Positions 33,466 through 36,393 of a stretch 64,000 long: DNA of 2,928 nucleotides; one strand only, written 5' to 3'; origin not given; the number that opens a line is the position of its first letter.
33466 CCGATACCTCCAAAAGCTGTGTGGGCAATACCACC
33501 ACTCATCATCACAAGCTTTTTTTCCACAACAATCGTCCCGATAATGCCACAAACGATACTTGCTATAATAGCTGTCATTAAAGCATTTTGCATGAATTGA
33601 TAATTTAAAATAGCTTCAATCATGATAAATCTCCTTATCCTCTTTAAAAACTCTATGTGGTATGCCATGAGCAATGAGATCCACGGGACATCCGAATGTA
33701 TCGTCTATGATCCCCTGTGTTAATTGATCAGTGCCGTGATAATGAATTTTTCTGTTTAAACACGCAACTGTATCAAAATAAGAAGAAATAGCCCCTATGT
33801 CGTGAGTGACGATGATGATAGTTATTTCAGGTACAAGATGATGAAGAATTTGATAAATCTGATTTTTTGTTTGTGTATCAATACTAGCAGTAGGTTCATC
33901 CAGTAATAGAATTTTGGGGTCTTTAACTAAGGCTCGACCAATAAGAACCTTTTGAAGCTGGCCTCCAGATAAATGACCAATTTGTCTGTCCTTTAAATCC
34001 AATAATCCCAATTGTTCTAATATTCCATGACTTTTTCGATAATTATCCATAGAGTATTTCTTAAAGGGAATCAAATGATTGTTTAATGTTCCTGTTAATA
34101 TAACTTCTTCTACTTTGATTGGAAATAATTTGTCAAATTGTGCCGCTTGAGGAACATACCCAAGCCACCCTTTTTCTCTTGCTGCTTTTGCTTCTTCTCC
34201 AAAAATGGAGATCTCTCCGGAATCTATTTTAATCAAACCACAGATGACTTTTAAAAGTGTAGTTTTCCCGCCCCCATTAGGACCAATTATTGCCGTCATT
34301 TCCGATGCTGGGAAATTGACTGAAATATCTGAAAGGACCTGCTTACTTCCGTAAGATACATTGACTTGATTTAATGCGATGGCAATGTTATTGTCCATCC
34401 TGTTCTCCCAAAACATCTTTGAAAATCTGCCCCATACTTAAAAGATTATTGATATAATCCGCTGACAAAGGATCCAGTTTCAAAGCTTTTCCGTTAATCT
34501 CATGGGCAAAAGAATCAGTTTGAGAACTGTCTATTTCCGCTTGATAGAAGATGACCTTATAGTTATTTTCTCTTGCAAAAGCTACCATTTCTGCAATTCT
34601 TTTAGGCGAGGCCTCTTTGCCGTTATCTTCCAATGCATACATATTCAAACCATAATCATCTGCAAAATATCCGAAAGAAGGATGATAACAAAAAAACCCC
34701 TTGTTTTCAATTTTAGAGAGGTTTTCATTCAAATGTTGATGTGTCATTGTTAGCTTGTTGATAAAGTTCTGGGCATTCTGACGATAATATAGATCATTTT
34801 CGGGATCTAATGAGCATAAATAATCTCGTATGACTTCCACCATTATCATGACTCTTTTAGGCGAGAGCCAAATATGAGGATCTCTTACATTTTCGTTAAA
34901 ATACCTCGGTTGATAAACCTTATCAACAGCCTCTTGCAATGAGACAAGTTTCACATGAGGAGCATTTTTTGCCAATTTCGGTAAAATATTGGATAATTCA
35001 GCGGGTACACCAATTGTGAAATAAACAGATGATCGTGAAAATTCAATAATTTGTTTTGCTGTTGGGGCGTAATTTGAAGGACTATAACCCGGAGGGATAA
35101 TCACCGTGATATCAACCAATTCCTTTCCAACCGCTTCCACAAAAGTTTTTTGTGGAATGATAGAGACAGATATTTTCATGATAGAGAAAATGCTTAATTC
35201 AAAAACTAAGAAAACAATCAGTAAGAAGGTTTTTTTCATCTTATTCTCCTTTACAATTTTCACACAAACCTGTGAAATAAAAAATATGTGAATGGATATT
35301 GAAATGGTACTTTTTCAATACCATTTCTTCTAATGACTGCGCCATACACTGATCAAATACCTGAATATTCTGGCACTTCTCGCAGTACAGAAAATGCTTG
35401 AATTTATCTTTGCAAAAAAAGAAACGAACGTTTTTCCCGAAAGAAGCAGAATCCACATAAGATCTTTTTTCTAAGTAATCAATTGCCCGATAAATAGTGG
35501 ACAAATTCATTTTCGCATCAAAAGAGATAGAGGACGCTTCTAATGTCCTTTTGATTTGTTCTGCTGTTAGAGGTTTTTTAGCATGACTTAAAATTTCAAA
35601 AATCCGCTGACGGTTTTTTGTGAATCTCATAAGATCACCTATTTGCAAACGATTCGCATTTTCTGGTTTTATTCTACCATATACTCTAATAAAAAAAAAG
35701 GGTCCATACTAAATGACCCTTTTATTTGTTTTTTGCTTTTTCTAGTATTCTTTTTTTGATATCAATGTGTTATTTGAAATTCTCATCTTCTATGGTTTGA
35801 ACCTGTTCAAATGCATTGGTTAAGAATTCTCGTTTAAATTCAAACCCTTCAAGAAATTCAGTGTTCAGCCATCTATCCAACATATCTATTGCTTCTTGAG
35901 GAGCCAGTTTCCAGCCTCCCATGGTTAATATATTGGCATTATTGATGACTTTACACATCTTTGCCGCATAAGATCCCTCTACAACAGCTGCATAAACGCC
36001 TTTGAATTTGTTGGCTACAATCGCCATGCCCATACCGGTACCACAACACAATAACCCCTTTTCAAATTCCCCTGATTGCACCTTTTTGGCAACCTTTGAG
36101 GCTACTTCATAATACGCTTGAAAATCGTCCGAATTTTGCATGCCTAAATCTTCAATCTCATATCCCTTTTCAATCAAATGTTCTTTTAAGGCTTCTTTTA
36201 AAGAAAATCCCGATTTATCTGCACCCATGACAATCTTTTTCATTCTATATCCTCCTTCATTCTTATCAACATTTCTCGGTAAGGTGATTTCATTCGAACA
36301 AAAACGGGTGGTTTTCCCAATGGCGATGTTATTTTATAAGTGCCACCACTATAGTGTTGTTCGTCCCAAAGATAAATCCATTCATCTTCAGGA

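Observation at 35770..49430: Apparently complete transketolase-type sulfoglycolysis (sulfo-TK) cluster in a Thermotogota-like genome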

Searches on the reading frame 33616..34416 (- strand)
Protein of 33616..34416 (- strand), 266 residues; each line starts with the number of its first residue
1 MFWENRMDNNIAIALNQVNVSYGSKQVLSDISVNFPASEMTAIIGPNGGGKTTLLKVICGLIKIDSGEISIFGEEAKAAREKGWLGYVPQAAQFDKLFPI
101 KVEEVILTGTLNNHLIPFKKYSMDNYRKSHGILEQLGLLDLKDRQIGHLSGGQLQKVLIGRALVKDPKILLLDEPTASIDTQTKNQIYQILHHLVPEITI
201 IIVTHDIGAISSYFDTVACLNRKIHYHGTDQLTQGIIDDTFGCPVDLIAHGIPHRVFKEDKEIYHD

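Call 5: search_protein_families(library=ncbifam, proteins=[window:33616-34416:-])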
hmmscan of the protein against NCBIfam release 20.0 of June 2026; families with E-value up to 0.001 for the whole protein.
window:33616-34416:- (266 aa): 190 families (the best 25 are shown)
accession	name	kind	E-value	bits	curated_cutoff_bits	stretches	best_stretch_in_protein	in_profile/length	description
NF040873.1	AztA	equivalog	7.5e-47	159.4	220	1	22-218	2-190/191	zinc ABC transporter ATP-binding protein AztA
NF053840.1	MnTportMntADein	equivalog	1.3e-46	159.1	400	1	14-231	3-217/240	manganese ABC transporter ATP-binding protein MntA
TIGR03771.1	anch_rpt_ABC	equivalog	2e-43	148.7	268.8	1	37-230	5-196/223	anchored repeat-type ABC transporter ATP-binding subunit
NF010068.0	PRK13548.1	equivalog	6.5e-42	143.4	261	1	11-250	4-249/261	heme ABC transporter ATP-binding protein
NF011630.0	PRK15056.1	equivalog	4.5e-41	140.9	393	1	10-220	4-215/274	manganese/iron ABC transporter ATP-binding protein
TIGR02315.1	ABC_phnC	equivalog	3.3e-38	131.5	266.1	1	13-230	2-230/243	phosphonate ABC transporter ATP-binding protein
TIGR03873.1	F420-0_ABC_ATP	hypoth_equivalog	1.4e-37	129.3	372.4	1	14-251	3-244/256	putative F420-0 ABC transporter ATP-binding protein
TIGR03410.1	urea_trans_UrtE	equivalog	1.1e-36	126.4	285.8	1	14-222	2-207/230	urea ABC transporter ATP-binding subunit UrtE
TIGR03608.1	L_ocin_972_ABC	subfamily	1.4e-35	122.7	254.85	1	15-209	1-196/206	putative bacteriocin export ABC transporter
NF008186.0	PRK10938.1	equivalog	1.4e-35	122.7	459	2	8-197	256-450/490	molybdate ABC transporter ATP-binding protein ModF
NF008409.0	PRK11231.1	equivalog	6e-35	120.8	375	1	13-249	3-243/255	Fe(3+) dicitrate ABC transporter ATP-binding protein FecE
NF007090.0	PRK09544.1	equivalog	6.3e-35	120.8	306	1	12-231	4-205/251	zinc ABC transporter ATP-binding protein ZnuC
TIGR02857.1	CydD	equivalog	1.2e-34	120.1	435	1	9-212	318-522/529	thiol reductant ABC exporter subunit CydD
NF007082.0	PRK09536.1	equivalog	1.3e-34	119.9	537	1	12-243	3-238/402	corrinoid ABC transporter ATPase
TIGR03864.1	PQQ_ABC_ATP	hypoth_equivalog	3.5e-34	118.3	302.25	1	13-229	2-215/236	ABC transporter, ATP-binding subunit, PQQ-dependent alcohol dehydrogenase system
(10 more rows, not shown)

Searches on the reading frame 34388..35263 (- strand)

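Call 5: search_protein_families(library=ncbifam, proteins=[window:34388-35263:-])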
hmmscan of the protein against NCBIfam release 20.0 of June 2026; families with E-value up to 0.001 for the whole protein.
window:34388-35263:- (291 aa): 8 families
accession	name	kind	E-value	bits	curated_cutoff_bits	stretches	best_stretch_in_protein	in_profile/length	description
NF033605.1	Zn_bnd_ABC_AdcA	exception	1.6e-27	96.7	700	2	127-265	152-291/517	zinc ABC transporter substrate-binding lipoprotein AdcA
NF053842.1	MnTportMntCDein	equivalog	5.4e-26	91.4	400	1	34-279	13-265/281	manganese ABC transporter substrate-binding protein MntC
NF040870.1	AztC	equivalog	1.6e-25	90.1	350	1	39-256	9-238/277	zinc ABC transporter substrate-binding protein AztC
NF053703.1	Mn_SBP_EfaA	exception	4.3e-21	75.4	485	1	40-258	47-273/310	Mn/Fe ABC transporter substrate-binding lipoprotein EfaA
NF040928.1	ABC_lipo_SloC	subfamily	7.5e-20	71.2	525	1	41-255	40-263/304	metal ABC transporter substrate-binding lipoprotein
NF007091.2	PRK09545.1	equivalog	5.9e-19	68.4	268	1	126-269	148-293/318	zinc ABC transporter substrate-binding protein ZnuA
TIGR03772.1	anch_rpt_subst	equivalog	9.4e-19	67.4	350.45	1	128-209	317-400/486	anchored repeat ABC transporter, substrate-binding protein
NF047355.1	ABC_bind_Mn_Staph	exception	4.1e-18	65.7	500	1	41-259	45-273/309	manganese ABC transporter substrate-binding lipoprotein MntC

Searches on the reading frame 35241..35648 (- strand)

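Call 5: search_protein_families(library=ncbifam, proteins=[window:35241-35648:-])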
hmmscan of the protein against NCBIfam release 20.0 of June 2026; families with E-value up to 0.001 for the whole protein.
window:35241-35648:- (135 aa): 6 families
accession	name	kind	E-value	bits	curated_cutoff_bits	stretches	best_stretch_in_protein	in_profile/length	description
NF051892.1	TransRegFurBacil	equivalog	7e-15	55.4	220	1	10-133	20-144/149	ferric iron uptake transcriptional regulator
NF052545.1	TransRegPerRClab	equivalog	2.5e-14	53.5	180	1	7-134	13-136/138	transcriptional regulator PerR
NF051891.1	TransRegFurHelico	equivalog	3.5e-10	40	200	1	9-133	25-146/148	ferric iron uptake transcriptional regulator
NF047406.1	TransRegPerRTherm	equivalog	1.4e-09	38.3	200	1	6-134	3-127/130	manganese-dependent transcriptional regulator PerR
NF006999.0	PRK09462.1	equivalog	3.7e-08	33.1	146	1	8-132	14-136/148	ferric iron uptake transcriptional regulator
NF008646.0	PRK11639.1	equivalog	5.1e-05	23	167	1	7-133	22-147/171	zinc uptake transcriptional repressor Zur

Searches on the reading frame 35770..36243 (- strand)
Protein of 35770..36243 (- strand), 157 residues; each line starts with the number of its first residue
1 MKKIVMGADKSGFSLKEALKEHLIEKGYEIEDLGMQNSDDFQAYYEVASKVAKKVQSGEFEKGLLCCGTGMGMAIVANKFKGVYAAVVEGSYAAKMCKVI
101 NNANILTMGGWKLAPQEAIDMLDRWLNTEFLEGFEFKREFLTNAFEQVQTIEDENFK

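Call 3: search_protein_families(library=pfam, proteins=[window:35770-36243:-])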
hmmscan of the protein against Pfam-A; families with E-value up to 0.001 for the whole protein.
window:35770-36243:- (157 aa): 1 family
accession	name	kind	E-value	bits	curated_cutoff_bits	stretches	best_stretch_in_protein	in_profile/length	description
PF02502.23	LacAB_rpiB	-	7.4e-43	146.3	24.7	1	4-133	1-129/138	Ribose/Galactose Isomerase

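Call 4: search_protein_families(library=ncbifam, proteins=[window:35770-36243:-])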
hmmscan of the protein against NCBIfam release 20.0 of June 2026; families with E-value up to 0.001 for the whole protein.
window:35770-36243:- (157 aa): 12 families
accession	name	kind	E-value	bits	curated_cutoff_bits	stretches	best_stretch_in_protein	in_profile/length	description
NF004051.0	PRK05571.1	subfamily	1.6e-39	135.1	135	1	2-133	2-133/149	ribose-5-phosphate isomerase B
TIGR00689.1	rpiB_lacA_lacB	subfamily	1.9e-35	121.9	88.3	1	4-138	1-135/145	RpiB/LacA/LacB family sugar-phosphate isomerase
TIGR01120.1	rpiB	equivalog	8.7e-35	119.8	138.65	1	3-138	1-135/143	ribose 5-phosphate isomerase B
TIGR02133.1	RPI_actino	equivalog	5.8e-32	110.6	168.2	1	3-132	2-131/148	ribose-5-phosphate isomerase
NF051858.1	EryPhIsonDerIRhiz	equivalog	6e-30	104.3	240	1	3-130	2-130/150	D-erythrulose-4-phosphate isomerase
NF006380.0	PRK08621.1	equivalog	2.4e-25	89.6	164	1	3-133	2-129/142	galactose-6-phosphate isomerase subunit LacA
NF006381.0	PRK08622.1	equivalog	9.8e-22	77.6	234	1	3-150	2-146/171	galactose-6-phosphate isomerase subunit LacB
TIGR01119.1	lacB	equivalog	9.8e-18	64.4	312.55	1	3-138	2-136/171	galactose-6-phosphate isomerase subunit LacB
NF009257.0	PRK12613.1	equivalog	1.5e-17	64.1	243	1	4-122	3-117/141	galactose-6-phosphate isomerase subunit LacA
TIGR01118.1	lacA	equivalog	5.1e-16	59.1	181.1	1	4-123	3-119/141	galactose-6-phosphate isomerase subunit LacA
NF009258.0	PRK12615.1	equivalog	2.3e-14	53.6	325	1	3-139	2-137/171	galactose-6-phosphate isomerase subunit LacB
NF006753.0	PRK09273.1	equivalog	1.9e-07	30.7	137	1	16-108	19-112/211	hypothetical protein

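Call 23: search_solved_structures(query=window:35770-36243:-, show_alignments=4)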
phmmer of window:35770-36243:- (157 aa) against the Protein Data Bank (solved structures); distinct sequences matched with E-value up to 0.001: 24.
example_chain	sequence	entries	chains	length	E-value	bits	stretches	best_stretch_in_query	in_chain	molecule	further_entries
3he8_A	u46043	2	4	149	8.1e-28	100.4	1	3-134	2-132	Ribose-5-phosphate isomerase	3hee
3ph3_A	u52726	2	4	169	1.1e-27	100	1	3-134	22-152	Ribose-5-phosphate isomerase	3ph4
2vvr_A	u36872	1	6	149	1.9e-25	92.7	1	1-147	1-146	RIBOSE-5-PHOSPHATE ISOMERASE B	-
1nn4_A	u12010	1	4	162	2.5e-25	92.3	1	1-147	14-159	Ribose 5-phosphate isomerase B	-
1o1x_A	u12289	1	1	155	2.1e-23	86.1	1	3-134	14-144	ribose-5-phosphate isomerase RpiB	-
3s5p_A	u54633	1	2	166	3.4e-21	78.9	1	3-138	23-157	Ribose 5-phosphate isomerase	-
6mu0_A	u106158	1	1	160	3.8e-19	72.3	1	4-135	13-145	Probable ribose-5-phosphate isomerase B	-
5ifz_A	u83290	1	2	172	3.3e-18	69.2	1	3-132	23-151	Ribose 5-phosphate isomerase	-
3qd5_A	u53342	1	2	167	2.3e-17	66.5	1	4-130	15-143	putative ribose-5-phosphate isomerase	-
3sdw_A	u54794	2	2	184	3.1e-17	66.1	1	4-130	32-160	ribose 5-phosphate isomerase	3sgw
6fxs_A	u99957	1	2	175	5e-17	65.4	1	2-130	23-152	Ribose 5-phosphate isomerase, putative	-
6fxw_A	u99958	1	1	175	1.2e-16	64.1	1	2-148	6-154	Putative ribose 5-phosphate isomerase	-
4lfk_A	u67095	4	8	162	3e-16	62.9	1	4-134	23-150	Galactose-6-phosphate isomerase subunit A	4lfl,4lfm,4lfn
4em8_A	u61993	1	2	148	5.2e-16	62.1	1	2-134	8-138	Ribose 5-phosphate isomerase B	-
3k7o_A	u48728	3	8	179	3.3e-15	59.5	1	2-130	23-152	Ribose 5-phosphate isomerase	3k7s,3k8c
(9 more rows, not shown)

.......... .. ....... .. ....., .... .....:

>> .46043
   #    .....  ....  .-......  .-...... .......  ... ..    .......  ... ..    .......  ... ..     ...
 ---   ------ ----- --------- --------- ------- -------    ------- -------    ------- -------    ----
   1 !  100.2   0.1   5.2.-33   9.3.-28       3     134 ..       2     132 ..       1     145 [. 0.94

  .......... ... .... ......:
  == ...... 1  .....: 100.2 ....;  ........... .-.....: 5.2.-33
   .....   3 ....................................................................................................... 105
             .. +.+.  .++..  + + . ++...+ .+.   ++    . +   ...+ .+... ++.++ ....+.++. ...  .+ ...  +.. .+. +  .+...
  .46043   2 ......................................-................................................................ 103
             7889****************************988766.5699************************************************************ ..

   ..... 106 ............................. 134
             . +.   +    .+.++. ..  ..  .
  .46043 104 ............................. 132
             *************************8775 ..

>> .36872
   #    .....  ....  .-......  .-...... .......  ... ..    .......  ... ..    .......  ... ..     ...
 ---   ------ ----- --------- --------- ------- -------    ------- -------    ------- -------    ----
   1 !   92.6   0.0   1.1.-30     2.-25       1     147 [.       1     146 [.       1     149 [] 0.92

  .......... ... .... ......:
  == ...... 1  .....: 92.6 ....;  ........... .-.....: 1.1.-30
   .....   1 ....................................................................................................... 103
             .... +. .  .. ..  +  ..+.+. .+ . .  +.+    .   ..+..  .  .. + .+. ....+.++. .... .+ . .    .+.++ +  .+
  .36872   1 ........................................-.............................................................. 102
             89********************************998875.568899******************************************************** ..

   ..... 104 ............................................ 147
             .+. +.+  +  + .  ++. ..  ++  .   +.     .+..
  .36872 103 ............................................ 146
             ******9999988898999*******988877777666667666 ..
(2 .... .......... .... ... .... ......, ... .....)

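Call 25: find_homologous_proteins(query=window:35770-36243:-, max_evalue=1e-10)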
Query window:35770-36243:- (157 aa): 939 proteins with E <= 1e-10 among 982 candidates; the best 120 are listed.
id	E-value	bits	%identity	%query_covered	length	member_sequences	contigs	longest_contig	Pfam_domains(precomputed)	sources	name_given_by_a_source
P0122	7.2e-90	316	90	100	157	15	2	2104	PF02502.24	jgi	jgi:ribose 5-phosphate isomerase B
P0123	1.9e-88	312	86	100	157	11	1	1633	PF02502.24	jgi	-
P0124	1.1e-87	309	87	100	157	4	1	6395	PF02502.24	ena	-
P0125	3.7e-85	301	85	100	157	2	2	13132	PF02502.24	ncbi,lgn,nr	ncbi:MAG: RpiB/LacA/LacB family sugar-phosphate isomerase [Thermotogota bacterium]|nr:RpiB/LacA/LacB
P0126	3.2e-82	292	83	100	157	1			PF02502.24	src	-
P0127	6.7e-79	281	87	91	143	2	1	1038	PF02502.24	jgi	-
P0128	7.4e-78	277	79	100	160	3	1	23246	PF02502.24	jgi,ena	-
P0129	9.6e-77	274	78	99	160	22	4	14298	PF02502.24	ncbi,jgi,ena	-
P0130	2.3e-75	269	79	99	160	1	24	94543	PF02502.24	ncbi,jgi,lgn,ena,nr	ncbi:MAG: RpiB/LacA/LacB family sugar-phosphate isomerase [Thermotogae bacterium]|nr:MAG: RpiB/LacA/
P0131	3.1e-75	269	75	99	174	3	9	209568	PF02502.24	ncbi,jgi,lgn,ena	jgi:ribose 5-phosphate isomerase B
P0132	3.1e-74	266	78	99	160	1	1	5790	PF02502.24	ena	-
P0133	4.3e-74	265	75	99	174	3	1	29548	PF02502.24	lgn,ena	-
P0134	1.0e-71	258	71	100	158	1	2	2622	PF02502.24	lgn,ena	-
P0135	2.5e-71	256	71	100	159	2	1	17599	PF02502.24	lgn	-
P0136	4.6e-71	255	75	99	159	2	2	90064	PF02502.24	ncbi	-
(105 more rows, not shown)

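Call 29: find_related_loci(query=A1, collection=genome_contigs, flank=10000)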
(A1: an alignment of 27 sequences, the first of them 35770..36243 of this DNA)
Query A1 (157 aa) in genome_contigs; peptide patterns used: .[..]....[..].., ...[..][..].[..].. (x = any residue, [..] = any of these).
600 stretches matched a pattern (row limit reached: there are more); 505 encode a relative of the query (tblastn E <= 1e-3); the best 80 are kept; 80 distinct loci.
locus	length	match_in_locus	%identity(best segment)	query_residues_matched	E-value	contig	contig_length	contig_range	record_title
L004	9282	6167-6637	93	1-157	4e-98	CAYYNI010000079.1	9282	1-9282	MAG TPA_asm: uncultured Thermotogaceae bacterium isolate binchicken_co271_59 genome assembly, contig: NODE_12625_length_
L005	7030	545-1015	90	1-157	1e-94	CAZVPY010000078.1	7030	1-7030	MAG TPA_asm: uncultured Thermotogaceae bacterium isolate binchicken_co42_66 genome assembly, contig: NODE_19785_length_7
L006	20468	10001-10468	88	1-156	4e-93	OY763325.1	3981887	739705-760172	MAG: uncultured Thermotogae bacterium isolate fcbefaaa-1511-4f39-b5ed-7dc52d8fa8ec genome assembly, chromosome: 1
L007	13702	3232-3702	87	1-157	1e-92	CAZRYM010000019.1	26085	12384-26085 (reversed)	MAG TPA_asm: uncultured Thermotogaceae bacterium isolate binchicken_co42_456 genome assembly, contig: NODE_2080_length_2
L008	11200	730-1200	85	1-157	3e-90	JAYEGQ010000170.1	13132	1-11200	MAG: Thermotogota bacterium isolate MAG242 MAG242_170, whole genome shotgun sequence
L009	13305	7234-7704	80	1-157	4e-84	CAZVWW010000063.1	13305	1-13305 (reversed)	MAG TPA_asm: uncultured Thermotogaceae bacterium isolate binchicken_co13_432 genome assembly, contig: NODE_7150_length_1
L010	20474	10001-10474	71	1-157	8e-76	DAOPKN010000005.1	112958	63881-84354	MAG TPA_asm: Thermotogota bacterium isolate AMR_MDS_3250 NODE_132_length_112958_cov_18.105002, whole genome shotgun sequ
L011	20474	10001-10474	65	1-157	1e-70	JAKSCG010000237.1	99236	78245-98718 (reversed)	MAG: Halanaerobiales bacterium isolate MAG.272 k141_4654632, whole genome shotgun sequence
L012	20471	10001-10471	64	2-157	7e-69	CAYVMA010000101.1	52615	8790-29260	MAG TPA_asm: uncultured Fervidobacterium sp. isolate binchicken_co25_110 genome assembly, contig: k141_183413, whole gen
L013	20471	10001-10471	62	2-157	2e-67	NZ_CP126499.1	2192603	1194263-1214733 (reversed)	Fervidobacterium islandicum strain H-21 chromosome, complete genome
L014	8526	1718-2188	61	2-157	1e-66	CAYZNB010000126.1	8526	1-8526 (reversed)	MAG TPA_asm: uncultured Thermotogaceae bacterium isolate SRP241326_co1_280 genome assembly, contig: NODE_10535_length_85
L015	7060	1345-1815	60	2-157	5e-62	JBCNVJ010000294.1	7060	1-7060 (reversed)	MAG: Fervidobacterium sp. isolate DT_Bin_55 contig294, whole genome shotgun sequence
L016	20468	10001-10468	60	3-157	9e-60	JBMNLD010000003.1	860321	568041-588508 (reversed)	MAG: Christensenellales bacterium isolate SBF912LR0HQ0021 contig_4657, whole genome shotgun sequence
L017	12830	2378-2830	62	3-152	1e-58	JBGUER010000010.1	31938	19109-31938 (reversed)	MAG: Clostridiaceae bacterium isolate DXN-07 NODE_10_length_31938_cov_4.848938, whole genome shotgun sequence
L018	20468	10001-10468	56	2-156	3e-57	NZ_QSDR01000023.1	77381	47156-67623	Clostridium sp. AM58-1XD AM58-1XD.Scaf23, whole genome shotgun sequence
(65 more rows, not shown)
